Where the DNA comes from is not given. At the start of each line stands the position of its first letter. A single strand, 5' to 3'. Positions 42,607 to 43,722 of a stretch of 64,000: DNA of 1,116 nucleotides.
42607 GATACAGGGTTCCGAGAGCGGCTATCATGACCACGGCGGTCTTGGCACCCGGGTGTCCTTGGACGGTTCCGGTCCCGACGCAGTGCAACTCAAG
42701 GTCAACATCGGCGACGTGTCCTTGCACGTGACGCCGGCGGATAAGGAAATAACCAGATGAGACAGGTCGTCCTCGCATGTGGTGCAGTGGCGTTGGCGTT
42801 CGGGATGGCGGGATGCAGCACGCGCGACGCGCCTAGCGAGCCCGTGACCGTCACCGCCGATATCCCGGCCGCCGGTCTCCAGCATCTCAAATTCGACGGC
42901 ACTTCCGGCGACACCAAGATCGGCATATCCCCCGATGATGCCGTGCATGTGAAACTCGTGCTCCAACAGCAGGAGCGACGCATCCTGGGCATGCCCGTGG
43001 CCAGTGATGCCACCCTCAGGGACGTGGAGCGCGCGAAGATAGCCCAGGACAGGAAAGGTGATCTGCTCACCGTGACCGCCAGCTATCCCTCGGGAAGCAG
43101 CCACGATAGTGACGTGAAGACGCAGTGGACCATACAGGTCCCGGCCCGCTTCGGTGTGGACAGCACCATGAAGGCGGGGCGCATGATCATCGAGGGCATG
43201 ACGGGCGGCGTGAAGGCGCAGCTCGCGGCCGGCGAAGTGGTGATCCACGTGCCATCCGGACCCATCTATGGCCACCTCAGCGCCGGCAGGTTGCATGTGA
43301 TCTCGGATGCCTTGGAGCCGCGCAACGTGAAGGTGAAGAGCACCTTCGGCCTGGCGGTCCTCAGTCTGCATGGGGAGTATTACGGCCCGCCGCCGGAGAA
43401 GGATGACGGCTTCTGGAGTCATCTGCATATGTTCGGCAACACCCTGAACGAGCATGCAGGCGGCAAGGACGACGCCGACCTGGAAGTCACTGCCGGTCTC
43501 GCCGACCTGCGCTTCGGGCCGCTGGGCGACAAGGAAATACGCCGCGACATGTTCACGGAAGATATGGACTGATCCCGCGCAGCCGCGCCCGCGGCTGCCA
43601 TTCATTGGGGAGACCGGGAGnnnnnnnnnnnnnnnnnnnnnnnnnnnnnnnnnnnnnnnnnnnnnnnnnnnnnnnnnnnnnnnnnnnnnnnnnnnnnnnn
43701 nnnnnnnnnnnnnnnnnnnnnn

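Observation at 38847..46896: Candidate undescribed envelope module: TonB-box-repeat protein, YtrA-GntR, ABC pair, BON, two Toastrack proteins, anchored serine hydrolase, CPBP protease (and YajQ)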

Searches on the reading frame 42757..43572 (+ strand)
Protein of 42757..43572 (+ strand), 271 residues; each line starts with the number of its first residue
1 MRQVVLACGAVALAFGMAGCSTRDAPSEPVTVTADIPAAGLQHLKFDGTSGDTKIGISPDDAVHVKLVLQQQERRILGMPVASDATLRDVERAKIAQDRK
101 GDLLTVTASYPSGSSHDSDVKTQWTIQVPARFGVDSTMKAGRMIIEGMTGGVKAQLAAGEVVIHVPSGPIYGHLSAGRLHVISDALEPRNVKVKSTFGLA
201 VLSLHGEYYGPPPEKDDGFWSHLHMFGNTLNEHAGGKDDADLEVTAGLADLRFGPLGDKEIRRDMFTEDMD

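Call 3: search_protein_families(library=pfam, proteins=[window:42757-43572:+], max_evalue=0.01)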
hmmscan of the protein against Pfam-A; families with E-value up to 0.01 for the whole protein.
window:42757-43572:+ (271 aa): 0 families

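Call 4: search_protein_families(library=ncbifam, proteins=[window:42757-43572:+], max_evalue=0.01)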
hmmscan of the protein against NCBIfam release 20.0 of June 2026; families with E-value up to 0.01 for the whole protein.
window:42757-43572:+ (271 aa): 0 families

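Call 5: search_protein_families(library=pfam, proteins=[window:42757-43572:+], max_evalue=10)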
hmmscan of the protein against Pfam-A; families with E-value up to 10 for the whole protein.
window:42757-43572:+ (271 aa): 0 families

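Call 6: search_protein_families(library=padloc, proteins=[window:42757-43572:+], max_evalue=0.01)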
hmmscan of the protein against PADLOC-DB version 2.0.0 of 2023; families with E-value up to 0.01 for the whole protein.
window:42757-43572:+ (271 aa): 0 families

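Call 10: find_homologous_proteins(query=window:42757-43572:+, max_evalue=0.001)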
Query window:42757-43572:+ (271 aa): 51 proteins with E <= 0.001 among 1599 candidates.
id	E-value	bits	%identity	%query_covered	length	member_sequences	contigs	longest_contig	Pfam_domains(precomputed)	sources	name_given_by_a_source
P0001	2.4e-177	606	100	100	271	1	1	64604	-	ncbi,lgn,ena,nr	ncbi:MAG TPA: hypothetical protein VLV87_01215 [Gammaproteobacteria bacterium]|nr:hypothetical prote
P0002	1.2e-152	525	85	100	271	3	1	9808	-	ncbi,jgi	ncbi:MAG TPA: hypothetical protein VGH71_01520 [Gammaproteobacteria bacterium]|jgi:hypothetical prot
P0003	1.8e-145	502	83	93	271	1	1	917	-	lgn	-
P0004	1.8e-144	498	80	100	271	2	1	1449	-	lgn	-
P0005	3.9e-144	497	80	100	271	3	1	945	-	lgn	-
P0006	6.0e-138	477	79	100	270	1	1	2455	-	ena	-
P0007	1.2e-137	476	78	92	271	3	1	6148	-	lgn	-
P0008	4.0e-124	432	70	100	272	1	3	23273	-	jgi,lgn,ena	-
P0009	7.9e-124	431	74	93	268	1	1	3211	-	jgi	jgi:hypothetical protein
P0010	4.7e-119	415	68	98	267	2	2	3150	-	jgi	-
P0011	9.8e-118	411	65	100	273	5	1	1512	-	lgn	-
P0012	7.8e-115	401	66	99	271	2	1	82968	-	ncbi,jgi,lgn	ncbi:MAG TPA: hypothetical protein VGN70_06480 [Gammaproteobacteria bacterium]|jgi:hypothetical prot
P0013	2.4e-110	387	64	100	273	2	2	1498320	-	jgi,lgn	jgi:hypothetical protein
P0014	6.4e-103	362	59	100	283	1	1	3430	-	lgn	-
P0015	2.3e-102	360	59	100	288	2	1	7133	-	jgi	jgi:hypothetical protein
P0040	9.6e-63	231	49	87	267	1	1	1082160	-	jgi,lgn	jgi:hypothetical protein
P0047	3.0e-58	216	43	99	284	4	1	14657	-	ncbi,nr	ncbi:MAG TPA: hypothetical protein VGT99_09140 [Gammaproteobacteria bacterium]|nr:hypothetical prote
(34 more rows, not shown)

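Call 11: find_encoding_contigs(protein=P0013, flank=10000, max_places=2)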
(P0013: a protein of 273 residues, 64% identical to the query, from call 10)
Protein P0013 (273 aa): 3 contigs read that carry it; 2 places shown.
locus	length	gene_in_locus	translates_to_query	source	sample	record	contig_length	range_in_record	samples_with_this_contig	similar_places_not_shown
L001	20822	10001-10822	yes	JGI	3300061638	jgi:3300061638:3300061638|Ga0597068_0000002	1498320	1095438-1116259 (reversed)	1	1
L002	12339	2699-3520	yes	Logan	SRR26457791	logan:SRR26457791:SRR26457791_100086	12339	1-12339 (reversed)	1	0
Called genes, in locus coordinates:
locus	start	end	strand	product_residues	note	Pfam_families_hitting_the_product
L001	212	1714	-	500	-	PF14114:DUF4286, PF12412:DUF3667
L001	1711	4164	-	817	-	PF02771:Acyl-CoA_dh_N, PF02770:Acyl-CoA_dh_M, PF00441:Acyl-CoA_dh_1, PF09317:ACDH_C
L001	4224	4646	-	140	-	PF13279:4HBT_2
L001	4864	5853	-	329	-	PF00056:Ldh_1_N, PF02866:Ldh_1_C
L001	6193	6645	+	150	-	-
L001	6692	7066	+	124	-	PF00392:GntR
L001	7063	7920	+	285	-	PF02463:SMC_N (faint), PF00005:ABC_tran, PF13304:AAA_21 (weak)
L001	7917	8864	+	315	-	-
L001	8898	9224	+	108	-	PF04972:BON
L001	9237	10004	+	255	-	-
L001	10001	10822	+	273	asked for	-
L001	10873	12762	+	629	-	PF00144:Beta-lactamase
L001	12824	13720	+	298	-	-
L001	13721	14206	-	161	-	PF04461:YajQ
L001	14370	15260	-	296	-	PF02517:Rce1-like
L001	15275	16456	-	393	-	PF22660:RS_preATP-grasp-like, PF02222:ATP-grasp, PF02786:CPSase_L_D2 (weak), PF07478:Dala_Dala_lig_C (weak), PF21244:PurT_C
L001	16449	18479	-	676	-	PF00999:Na_H_Exchanger, PF02254:TrkA_N, PF02080:TrkA_C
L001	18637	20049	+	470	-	PF01979:Amidohydro_1, PF07969:Amidohydro_3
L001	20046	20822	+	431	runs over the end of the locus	PF01979:Amidohydro_1, PF07969:Amidohydro_3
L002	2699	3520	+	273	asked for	-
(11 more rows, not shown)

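Call 12: find_encoding_contigs(protein=P0040, flank=10000, max_places=2)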
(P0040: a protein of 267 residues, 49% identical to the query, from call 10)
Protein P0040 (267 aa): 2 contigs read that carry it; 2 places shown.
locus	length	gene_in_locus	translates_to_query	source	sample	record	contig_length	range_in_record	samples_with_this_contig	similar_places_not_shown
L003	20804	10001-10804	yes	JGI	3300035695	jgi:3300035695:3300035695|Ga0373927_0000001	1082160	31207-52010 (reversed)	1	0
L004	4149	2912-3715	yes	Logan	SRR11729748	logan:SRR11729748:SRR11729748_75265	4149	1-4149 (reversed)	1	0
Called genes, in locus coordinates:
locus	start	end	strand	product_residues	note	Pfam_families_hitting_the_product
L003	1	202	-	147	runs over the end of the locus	PF14347:DUF4399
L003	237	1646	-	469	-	PF14114:DUF4286, PF12412:DUF3667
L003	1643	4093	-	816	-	PF02771:Acyl-CoA_dh_N, PF02770:Acyl-CoA_dh_M, PF00441:Acyl-CoA_dh_1, PF09317:ACDH_C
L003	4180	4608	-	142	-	PF13279:4HBT_2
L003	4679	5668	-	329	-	PF00056:Ldh_1_N, PF02866:Ldh_1_C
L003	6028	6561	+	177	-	-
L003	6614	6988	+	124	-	PF00392:GntR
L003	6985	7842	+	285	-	PF00005:ABC_tran, PF02463:SMC_N (faint), PF13304:AAA_21 (weak)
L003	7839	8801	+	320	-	-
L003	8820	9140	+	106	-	PF04972:BON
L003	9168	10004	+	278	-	-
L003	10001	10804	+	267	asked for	-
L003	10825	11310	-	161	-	PF04461:YajQ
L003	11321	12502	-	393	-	PF22660:RS_preATP-grasp-like, PF02222:ATP-grasp, PF21244:PurT_C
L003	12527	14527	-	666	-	PF00999:Na_H_Exchanger, PF02254:TrkA_N, PF02080:TrkA_C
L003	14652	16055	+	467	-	PF01979:Amidohydro_1, PF07969:Amidohydro_3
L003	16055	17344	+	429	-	PF01979:Amidohydro_1, PF07969:Amidohydro_3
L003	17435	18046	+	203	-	-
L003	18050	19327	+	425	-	PF22807:TrAA12, PF23500:DUF7133 (faint)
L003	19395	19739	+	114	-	-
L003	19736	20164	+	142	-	-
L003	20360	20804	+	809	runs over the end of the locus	PF05226:CHASE2, PF00069:Pkinase, PF07714:PK_Tyr_Ser-Thr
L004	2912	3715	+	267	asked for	-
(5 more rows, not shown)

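Call 13: find_encoding_contigs(protein=P0047, flank=10000, max_places=2)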
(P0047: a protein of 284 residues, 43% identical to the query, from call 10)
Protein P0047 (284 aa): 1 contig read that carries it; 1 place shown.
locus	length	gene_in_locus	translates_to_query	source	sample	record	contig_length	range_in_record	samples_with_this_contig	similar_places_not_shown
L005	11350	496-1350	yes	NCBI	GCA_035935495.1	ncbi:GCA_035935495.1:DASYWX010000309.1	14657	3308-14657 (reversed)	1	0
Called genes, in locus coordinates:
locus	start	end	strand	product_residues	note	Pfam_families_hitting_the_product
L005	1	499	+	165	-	?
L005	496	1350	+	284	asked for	-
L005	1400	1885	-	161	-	PF04461:YajQ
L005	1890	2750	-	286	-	PF02517:Rce1-like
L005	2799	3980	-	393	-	PF22660:RS_preATP-grasp-like, PF02222:ATP-grasp, PF21244:PurT_C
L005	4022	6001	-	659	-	PF00999:Na_H_Exchanger, PF02254:TrkA_N, PF02080:TrkA_C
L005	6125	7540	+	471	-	PF01979:Amidohydro_1, PF07969:Amidohydro_3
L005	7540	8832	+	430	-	PF01979:Amidohydro_1, PF07969:Amidohydro_3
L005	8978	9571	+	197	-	PF12690:BsuPI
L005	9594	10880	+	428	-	PF22807:TrAA12, PF23500:DUF7133 (faint), PF07995:GSDH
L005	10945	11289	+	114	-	-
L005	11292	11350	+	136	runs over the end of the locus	-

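Call 23: predict_structure(alignment_id=A1)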
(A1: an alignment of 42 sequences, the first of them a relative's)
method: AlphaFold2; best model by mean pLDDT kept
length: 271 residues; sequences in the alignment: 42
mean_pLDDT: 84.2   pTM: 0.79
mean pLDDT of the five models: 84.2, 83.1, 82.9, 82.6, 82.2
residues with pLDDT >= 90: 153; 70-90: 61; 50-70: 47; < 50: 10
segments of 3 or more residues with pLDDT < 50: 216-218, 269-271
pLDDT, mean of each block of 10 residues (from residue 1): 57 54 77 96 94 97 97 73 81 94 96 86 97 97 96 97 96 97 89 92 85 55 69 85 95 74 53 31
secondary structure, 60 per line:
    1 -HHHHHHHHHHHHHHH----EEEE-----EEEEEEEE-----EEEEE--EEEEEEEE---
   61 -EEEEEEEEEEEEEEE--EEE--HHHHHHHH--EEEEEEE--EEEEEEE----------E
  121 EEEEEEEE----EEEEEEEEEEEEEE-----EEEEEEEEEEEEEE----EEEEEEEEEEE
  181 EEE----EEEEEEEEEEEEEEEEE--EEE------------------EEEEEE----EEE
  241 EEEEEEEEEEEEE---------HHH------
elements in order: H2-16 E21-24 E30-37 E43-47 E50-57 E62-76 E79-81 H84-91 E94-100 E103-109 E120-128 E133-146 E152-165 E170-183 E188-204 E207-209 E228-233 E238-253

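Call 26: fold_search(model_id=the predicted structure, library=pdb)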
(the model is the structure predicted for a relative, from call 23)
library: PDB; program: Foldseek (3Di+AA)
matches with E <= 10: 69; with E <= 0.001: 9
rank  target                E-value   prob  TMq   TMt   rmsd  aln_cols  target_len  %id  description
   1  4qrk                  2.6e-10  1.00  0.51  0.64   6.6       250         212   11  Crystal structure of a putative cell adhesion protein (CLOSPO_03726) from Clostridium sporogenes ATCC 15579 at 1.95 A re (released 2014-07-23)
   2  3pet_A                4.6e-05  1.00  0.31  0.36   8.1       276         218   11  Crystal structure of a putative adhesin (BF0245) from Bacteroides fragilis NCTC 9343 at 2.07 A resolution (released 2011-02-09)
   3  3jx8_D                1.1e-04  0.98  0.27  0.29  12.0       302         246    9  Crystal structure of Putative lipid binding protein (YP_001304415.1) from Parabacteroides distasonis ATCC 8503 at 2.16 (released 2009-11-10)
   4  3jx8_A                1.9e-04  0.97  0.27  0.29  12.3       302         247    8  Crystal structure of Putative lipid binding protein (YP_001304415.1) from Parabacteroides distasonis ATCC 8503 at 2.16 (released 2009-11-10)
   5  3lyc_A                2.1e-04  0.99  0.29  0.31   9.7       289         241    9  Crystal structure of Putative pectinase (YP_001304412.1) from Parabacteroides distasonis ATCC 8503 at 2.30 A resolutio (released 2010-03-16)
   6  3lyc_F                3.1e-04  0.98  0.25  0.28  13.1       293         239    9  Crystal structure of Putative pectinase (YP_001304412.1) from Parabacteroides distasonis ATCC 8503 at 2.30 A resolutio (released 2010-03-16)
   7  4opw_B                4.3e-04  0.99  0.27  0.30  12.4       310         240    9  Crystal structure of a putative adhesin (PARMER_02777) from Parabacteroides merdae ATCC 43184 at 1.75 A resolution (released 2014-04-02)
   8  4opw_A                5.0e-04  0.99  0.30  0.33  11.0       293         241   10  Crystal structure of a putative adhesin (PARMER_02777) from Parabacteroides merdae ATCC 43184 at 1.75 A resolution (released 2014-04-02)
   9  3ljy_B                5.6e-04  0.96  0.25  0.28  12.8       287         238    9  Crystal structure of putative adhesin (YP_001304413.1) from Parabacteroides distasonis ATCC 8503 at 2.41 A resolution (released 2010-03-02)
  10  3lyc_D                1.2e-03  0.85  0.23  0.25  12.9       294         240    9  Crystal structure of Putative pectinase (YP_001304412.1) from Parabacteroides distasonis ATCC 8503 at 2.30 A resolutio (released 2010-03-16)
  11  3lyc_J                1.2e-03  0.98  0.30  0.33   9.2       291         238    8  Crystal structure of Putative pectinase (YP_001304412.1) from Parabacteroides distasonis ATCC 8503 at 2.30 A resolutio (released 2010-03-16)
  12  3ljy_A                1.7e-03  0.93  0.28  0.31  11.9       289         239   11  Crystal structure of putative adhesin (YP_001304413.1) from Parabacteroides distasonis ATCC 8503 at 2.41 A resolution (released 2010-03-02)
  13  4ygu_C                1.8e-03  0.98  0.29  0.41   8.3       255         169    9  Crystal structure of a putative adhesin (BACEGG_01763) from Bacteroides eggerthii DSM 20697 at 2.20 A resolution (released 2015-03-11)
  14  3lyc_P                2.9e-03  0.82  0.25  0.27  12.1       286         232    9  Crystal structure of Putative pectinase (YP_001304412.1) from Parabacteroides distasonis ATCC 8503 at 2.30 A resolutio (released 2010-03-16)
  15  3lyc_B                3.1e-03  0.80  0.23  0.26  13.5       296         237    7  Crystal structure of Putative pectinase (YP_001304412.1) from Parabacteroides distasonis ATCC 8503 at 2.30 A resolutio (released 2010-03-16)
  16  3lyc_N                3.4e-03  0.84  0.26  0.28  10.6       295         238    8  Crystal structure of Putative pectinase (YP_001304412.1) from Parabacteroides distasonis ATCC 8503 at 2.30 A resolutio (released 2010-03-16)
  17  4ygu_B                3.6e-03  0.92  0.27  0.37   9.1       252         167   11  Crystal structure of a putative adhesin (BACEGG_01763) from Bacteroides eggerthii DSM 20697 at 2.20 A resolution (released 2015-03-11)
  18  4ygu_A                4.7e-03  0.95  0.28  0.40   7.9       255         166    9  Crystal structure of a putative adhesin (BACEGG_01763) from Bacteroides eggerthii DSM 20697 at 2.20 A resolution (released 2015-03-11)
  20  3lyc_L                7.1e-03  0.60  0.21  0.24  12.9       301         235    7  Crystal structure of Putative pectinase (YP_001304412.1) from Parabacteroides distasonis ATCC 8503 at 2.30 A resolutio (released 2010-03-16)
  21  4ygu_D                2.1e-02  0.95  0.33  0.46   7.6       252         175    8  Crystal structure of a putative adhesin (BACEGG_01763) from Bacteroides eggerthii DSM 20697 at 2.20 A resolution (released 2015-03-11)
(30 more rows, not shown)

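Call 28: search_solved_structures(query=A1, max_evalue=10)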
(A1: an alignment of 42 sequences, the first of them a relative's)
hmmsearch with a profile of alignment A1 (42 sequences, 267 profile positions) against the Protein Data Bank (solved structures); distinct sequences matched with E-value up to 10: 1.
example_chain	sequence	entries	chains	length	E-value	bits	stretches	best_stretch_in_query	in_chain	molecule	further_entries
2lio_A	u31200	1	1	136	0.15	14.6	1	75-127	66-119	Uncharacterized protein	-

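Call 46: find_encoding_contigs(protein=P0002, flank=10000, max_places=3)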
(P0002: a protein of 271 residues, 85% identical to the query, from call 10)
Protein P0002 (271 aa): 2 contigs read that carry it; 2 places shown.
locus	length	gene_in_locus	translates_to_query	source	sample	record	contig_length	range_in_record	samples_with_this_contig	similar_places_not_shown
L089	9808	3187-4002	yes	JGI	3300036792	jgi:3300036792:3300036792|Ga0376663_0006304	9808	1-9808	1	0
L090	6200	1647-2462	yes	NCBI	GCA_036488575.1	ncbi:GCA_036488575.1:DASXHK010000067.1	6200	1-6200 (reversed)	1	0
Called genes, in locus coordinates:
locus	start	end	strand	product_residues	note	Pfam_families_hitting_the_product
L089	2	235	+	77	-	?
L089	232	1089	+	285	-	PF02463:SMC_N (faint), PF00005:ABC_tran, PF13304:AAA_21 (weak)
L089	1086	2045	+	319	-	-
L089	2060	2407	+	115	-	PF04972:BON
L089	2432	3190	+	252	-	-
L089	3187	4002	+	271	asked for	-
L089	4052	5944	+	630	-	PF00144:Beta-lactamase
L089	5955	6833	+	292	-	PF02517:Rce1-like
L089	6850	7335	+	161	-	PF04461:YajQ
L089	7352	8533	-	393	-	PF02826:2-Hacid_dh_C (weak), PF22660:RS_preATP-grasp-like, PF02222:ATP-grasp, PF02786:CPSase_L_D2 (weak), PF07478:Dala_Dala_lig_C (faint), PF21244:PurT_C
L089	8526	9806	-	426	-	PF00999:Na_H_Exchanger, PF02254:TrkA_N, PF02080:TrkA_C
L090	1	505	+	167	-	?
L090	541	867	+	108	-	PF04972:BON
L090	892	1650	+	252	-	-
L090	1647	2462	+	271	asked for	-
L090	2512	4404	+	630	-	PF00144:Beta-lactamase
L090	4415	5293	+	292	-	PF02517:Rce1-like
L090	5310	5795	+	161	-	PF04461:YajQ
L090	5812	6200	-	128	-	PF02222:ATP-grasp, PF21244:PurT_C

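Call 47: find_encoding_contigs(protein=P0008, flank=10000, max_places=2)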
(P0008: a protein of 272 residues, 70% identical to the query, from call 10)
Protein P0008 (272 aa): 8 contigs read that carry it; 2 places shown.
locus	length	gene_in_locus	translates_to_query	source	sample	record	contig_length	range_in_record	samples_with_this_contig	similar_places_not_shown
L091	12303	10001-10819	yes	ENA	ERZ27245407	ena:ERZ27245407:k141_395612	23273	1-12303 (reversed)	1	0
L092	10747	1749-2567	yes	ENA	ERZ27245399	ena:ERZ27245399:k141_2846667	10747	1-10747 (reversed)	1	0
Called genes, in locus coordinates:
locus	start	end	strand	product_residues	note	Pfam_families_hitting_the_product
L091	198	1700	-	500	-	PF14114:DUF4286, PF12412:DUF3667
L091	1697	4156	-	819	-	PF02771:Acyl-CoA_dh_N, PF02770:Acyl-CoA_dh_M, PF00441:Acyl-CoA_dh_1, PF09317:ACDH_C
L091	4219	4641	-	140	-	PF13279:4HBT_2, PF03061:4HBT (faint)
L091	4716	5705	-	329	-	PF00056:Ldh_1_N, PF02866:Ldh_1_C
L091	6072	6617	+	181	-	-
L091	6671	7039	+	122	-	PF00392:GntR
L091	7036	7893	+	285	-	PF00005:ABC_tran, PF13304:AAA_21 (weak)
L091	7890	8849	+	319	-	-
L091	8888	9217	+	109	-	PF04972:BON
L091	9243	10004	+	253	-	-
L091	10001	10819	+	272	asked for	-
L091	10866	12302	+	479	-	?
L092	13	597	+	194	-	-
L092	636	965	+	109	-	PF04972:BON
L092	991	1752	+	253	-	-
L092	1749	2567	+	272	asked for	-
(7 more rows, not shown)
